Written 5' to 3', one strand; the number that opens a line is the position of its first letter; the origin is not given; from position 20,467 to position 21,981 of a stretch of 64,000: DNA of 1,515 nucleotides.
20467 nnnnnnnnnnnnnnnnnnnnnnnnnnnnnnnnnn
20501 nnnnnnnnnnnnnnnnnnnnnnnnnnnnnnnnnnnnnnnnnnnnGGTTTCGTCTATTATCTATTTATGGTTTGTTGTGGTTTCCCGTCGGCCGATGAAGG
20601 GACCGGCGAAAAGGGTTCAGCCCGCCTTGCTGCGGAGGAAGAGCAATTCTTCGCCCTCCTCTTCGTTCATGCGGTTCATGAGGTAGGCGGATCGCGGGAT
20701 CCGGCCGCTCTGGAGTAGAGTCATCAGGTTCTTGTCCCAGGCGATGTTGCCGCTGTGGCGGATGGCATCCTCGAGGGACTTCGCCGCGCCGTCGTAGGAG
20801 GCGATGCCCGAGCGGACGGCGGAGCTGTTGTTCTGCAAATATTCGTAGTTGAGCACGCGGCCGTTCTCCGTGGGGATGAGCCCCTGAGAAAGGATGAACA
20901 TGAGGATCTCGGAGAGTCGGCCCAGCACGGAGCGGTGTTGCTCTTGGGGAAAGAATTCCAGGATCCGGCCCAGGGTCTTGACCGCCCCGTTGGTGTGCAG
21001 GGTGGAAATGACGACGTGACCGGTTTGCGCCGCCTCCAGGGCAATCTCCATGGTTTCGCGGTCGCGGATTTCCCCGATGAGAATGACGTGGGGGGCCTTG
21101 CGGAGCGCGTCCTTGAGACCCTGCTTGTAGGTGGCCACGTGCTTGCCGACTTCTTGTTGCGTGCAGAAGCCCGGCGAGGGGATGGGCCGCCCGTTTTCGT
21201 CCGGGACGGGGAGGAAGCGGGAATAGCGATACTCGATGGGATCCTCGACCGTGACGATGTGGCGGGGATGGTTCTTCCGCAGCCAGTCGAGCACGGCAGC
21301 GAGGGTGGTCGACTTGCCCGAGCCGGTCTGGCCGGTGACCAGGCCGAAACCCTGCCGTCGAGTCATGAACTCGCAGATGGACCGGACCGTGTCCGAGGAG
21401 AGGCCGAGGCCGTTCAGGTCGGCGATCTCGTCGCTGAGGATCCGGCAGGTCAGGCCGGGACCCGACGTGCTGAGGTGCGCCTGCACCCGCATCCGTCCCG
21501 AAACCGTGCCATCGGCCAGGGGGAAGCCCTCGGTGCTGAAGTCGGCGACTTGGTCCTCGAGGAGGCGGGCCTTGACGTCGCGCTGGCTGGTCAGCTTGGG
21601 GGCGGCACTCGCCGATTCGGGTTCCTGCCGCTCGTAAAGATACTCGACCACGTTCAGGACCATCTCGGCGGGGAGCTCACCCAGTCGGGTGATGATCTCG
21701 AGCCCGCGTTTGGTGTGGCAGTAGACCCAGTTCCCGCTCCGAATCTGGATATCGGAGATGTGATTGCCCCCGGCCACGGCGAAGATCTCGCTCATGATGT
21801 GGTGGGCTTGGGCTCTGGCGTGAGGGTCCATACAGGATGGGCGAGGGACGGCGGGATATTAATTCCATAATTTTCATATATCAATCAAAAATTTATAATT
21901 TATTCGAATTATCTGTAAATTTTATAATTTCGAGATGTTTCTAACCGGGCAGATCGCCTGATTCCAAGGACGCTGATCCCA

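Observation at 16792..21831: Compact, unannotated type IV filament-like operon: PilT-like ATPase, pilin, PilM/N-like fusion, PilO-like, PilP-like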

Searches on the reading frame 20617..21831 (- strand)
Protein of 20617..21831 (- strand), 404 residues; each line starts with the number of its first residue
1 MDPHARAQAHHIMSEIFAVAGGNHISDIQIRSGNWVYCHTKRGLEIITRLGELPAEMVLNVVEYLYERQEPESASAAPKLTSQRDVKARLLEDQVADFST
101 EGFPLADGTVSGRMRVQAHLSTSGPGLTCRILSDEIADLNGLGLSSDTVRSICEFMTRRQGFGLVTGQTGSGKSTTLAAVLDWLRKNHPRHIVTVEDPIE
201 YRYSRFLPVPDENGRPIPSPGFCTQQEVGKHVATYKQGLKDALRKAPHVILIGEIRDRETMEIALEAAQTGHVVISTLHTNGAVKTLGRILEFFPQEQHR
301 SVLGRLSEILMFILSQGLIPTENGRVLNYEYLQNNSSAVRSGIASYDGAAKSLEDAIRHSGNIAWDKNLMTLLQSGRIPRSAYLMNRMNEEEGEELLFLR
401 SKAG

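Call 3: search_protein_families(library=pfam, proteins=[window:20617-21831:-], max_evalue=1)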
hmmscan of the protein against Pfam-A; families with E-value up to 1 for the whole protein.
window:20617-21831:- (404 aa): 19 families
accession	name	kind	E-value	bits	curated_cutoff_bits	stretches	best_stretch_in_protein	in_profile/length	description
PF00437.27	T2SSE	-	3.3e-45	154.8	24.9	1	114-320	94-279/370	Type II/IV secretion system protein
PF13401.12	AAA_22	-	1.3e-06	29.2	27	1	159-198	4-42/130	AAA domain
PF25199.1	nSTAND_NTPase5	-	0.00026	21.3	34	1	151-204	27-85/145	Novel STAND NTPase 5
PF13555.12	AAA_29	-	0.00027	21.1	27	1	155-181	17-43/61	P-loop containing region of AAA domain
PF13191.12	AAA_16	-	0.0026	18.7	32.6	1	158-190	22-54/167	AAA ATPase domain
PF13604.12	AAA_30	-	0.0056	16.9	27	1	150-187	8-45/191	AAA domain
PF04851.21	ResIII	-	0.011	16.1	22.5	1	149-194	12-58/164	Type III restriction enzyme, res subunit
PF13514.12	AAA_27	-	0.022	14.8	22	1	154-184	20-50/206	AAA domain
PF20720.3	nSTAND3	-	0.03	14.4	27.2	1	158-197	15-53/155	Novel STAND NTPase 3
PF13481.12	AAA_25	-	0.032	14.3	27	1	147-178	20-51/195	AAA domain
PF10412.15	TrwB_AAD_bind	-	0.032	13.6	20.5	1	164-193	19-48/387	Type IV secretion-system coupling protein DNA-binding domain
PF01580.24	FtsK_SpoIIIE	-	0.042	13.7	24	1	162-180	41-59/221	FtsK/SpoIIIE family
PF06414.18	Zeta_toxin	-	0.048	13.5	22.3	1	163-185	19-41/199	Zeta toxin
PF13476.12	AAA_23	-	0.057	14.5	27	1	155-180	17-39/201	AAA domain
PF13245.12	AAA_19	-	0.06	14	25.1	1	159-189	10-40/134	AAA domain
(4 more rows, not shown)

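Call 4: search_protein_families(library=ncbifam, proteins=[window:20617-21831:-], max_evalue=1)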
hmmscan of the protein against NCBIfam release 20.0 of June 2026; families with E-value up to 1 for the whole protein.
window:20617-21831:- (404 aa): 25 families
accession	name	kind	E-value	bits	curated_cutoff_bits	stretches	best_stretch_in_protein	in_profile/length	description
TIGR01420.1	pilT_fam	subfamily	1.9e-70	237.8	319.1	1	111-386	77-337/343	PilT/PilU family type 4a pilus ATPase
TIGR02525.1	plasmid_TraJ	equivalog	2.4e-49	168.3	368.3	1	13-381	12-361/372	plasmid transfer ATPase TraJ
TIGR02533.1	type_II_gspE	equivalog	5.5e-36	124.3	630.25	1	124-292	205-358/486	type II secretion system ATPase GspE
NF041000.1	ATPase_ComGA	equivalog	1.8e-35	122.2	300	2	232-320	184-266/267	competence type IV pilus ATPase ComGA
NF007755.0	PRK10436.1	equivalog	1.9e-34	119.2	617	1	110-291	167-333/465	type II secretion system protein GspE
TIGR02538.1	type_IV_pilB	equivalog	2.2e-32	112.4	675.65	1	114-292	268-431/564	type IV-A pilus assembly ATPase PilB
TIGR02524.1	dot_icm_DotB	equivalog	2.4e-32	112.5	463.3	1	150-333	124-300/358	Dot/Icm type IV secretion system ATPase DotB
NF053534.1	T4PilAsmATPsTfpB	equivalog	1.7e-27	96.1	850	1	127-293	301-452/584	type IV pilus assembly ATPase TfpB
NF058587.1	archaellum_moto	equivalog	2e-17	63.1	550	1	119-289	231-392/527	archaellum flagellar ATPase motor FlaI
TIGR03819.1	heli_sec_ATPase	hypoth_equivalog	1.7e-15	57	373.15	1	100-289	112-296/340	TadA family conjugal transfer-associated ATPase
TIGR02782.1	TrbB_P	equivalog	1e-11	44.7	304.55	2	231-299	193-260/303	P-type conjugative transfer ATPase TrbB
TIGR02788.1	VirB11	equivalog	1.3e-11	44.1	249.95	1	164-299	148-271/308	P-type DNA transfer ATPase VirB11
NF010469.0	PRK13894.1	subfamily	2.5e-08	33.6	508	1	236-292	210-266/320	conjugal transfer ATPase TrbB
NF010407.0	PRK13833.1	subfamily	1.1e-07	31.6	499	2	237-295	206-264/323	conjugal transfer protein TrbB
NF053672.1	bindosome_BasE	exception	7.7e-07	28.2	1000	1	160-293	270-391/512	bindosome assembly system ATPase subunit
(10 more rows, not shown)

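Call 41: search_solved_structures(query=window:20617-21831:-, max_evalue=1e-10)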
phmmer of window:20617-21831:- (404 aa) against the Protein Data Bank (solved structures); distinct sequences matched with E-value up to 1e-10: 26.
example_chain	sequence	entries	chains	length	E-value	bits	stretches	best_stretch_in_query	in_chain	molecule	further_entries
5fl3_A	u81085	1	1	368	2.9e-44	155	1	110-333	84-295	PILI RETRACTION PROTEIN PILT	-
2gsz_A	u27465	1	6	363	3.8e-42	148.1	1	87-341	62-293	twitching motility protein PilT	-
2ewv_A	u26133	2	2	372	4.1e-42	148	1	87-342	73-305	twitching motility protein PilT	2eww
2eyu_A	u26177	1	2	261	1.4e-39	139.6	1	135-341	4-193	twitching motility protein PilT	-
6ojx_A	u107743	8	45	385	5e-39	137.8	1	128-340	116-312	Twitching motility pilus retraction ATPase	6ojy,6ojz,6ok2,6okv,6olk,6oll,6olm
3jvu_A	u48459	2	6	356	6.7e-39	137.4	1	112-366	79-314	Twitching mobility protein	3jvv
5zfq_A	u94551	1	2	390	1.7e-38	136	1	134-389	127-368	Twitching motility pilus retraction protein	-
9n32_A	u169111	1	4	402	3.1e-35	125.3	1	103-326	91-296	PilU protein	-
10my_A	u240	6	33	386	7.9e-35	124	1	105-327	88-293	PilT/PilU family type 4a pilus ATPase | Twitching motility protein PilT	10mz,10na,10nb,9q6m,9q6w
6geb_A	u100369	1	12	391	7.9e-28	100.9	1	151-368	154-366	DotB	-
4pht_A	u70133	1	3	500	2.6e-26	96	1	76-315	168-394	General secretory pathway protein E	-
1p9r_A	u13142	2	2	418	2.8e-25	92.5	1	113-310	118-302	General secretion pathway protein E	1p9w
4ksr_A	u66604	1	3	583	7.7e-25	91.1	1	113-309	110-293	Type II secretion system protein E, Hemolysin-coregulated protein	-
4kss_A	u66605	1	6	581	7.9e-25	91.1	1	113-309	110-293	Type II secretion system protein E, hemolysin-coregulated protein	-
6gef_A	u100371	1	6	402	9.6e-24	87.5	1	138-351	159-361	Type IV secretion system protein DotB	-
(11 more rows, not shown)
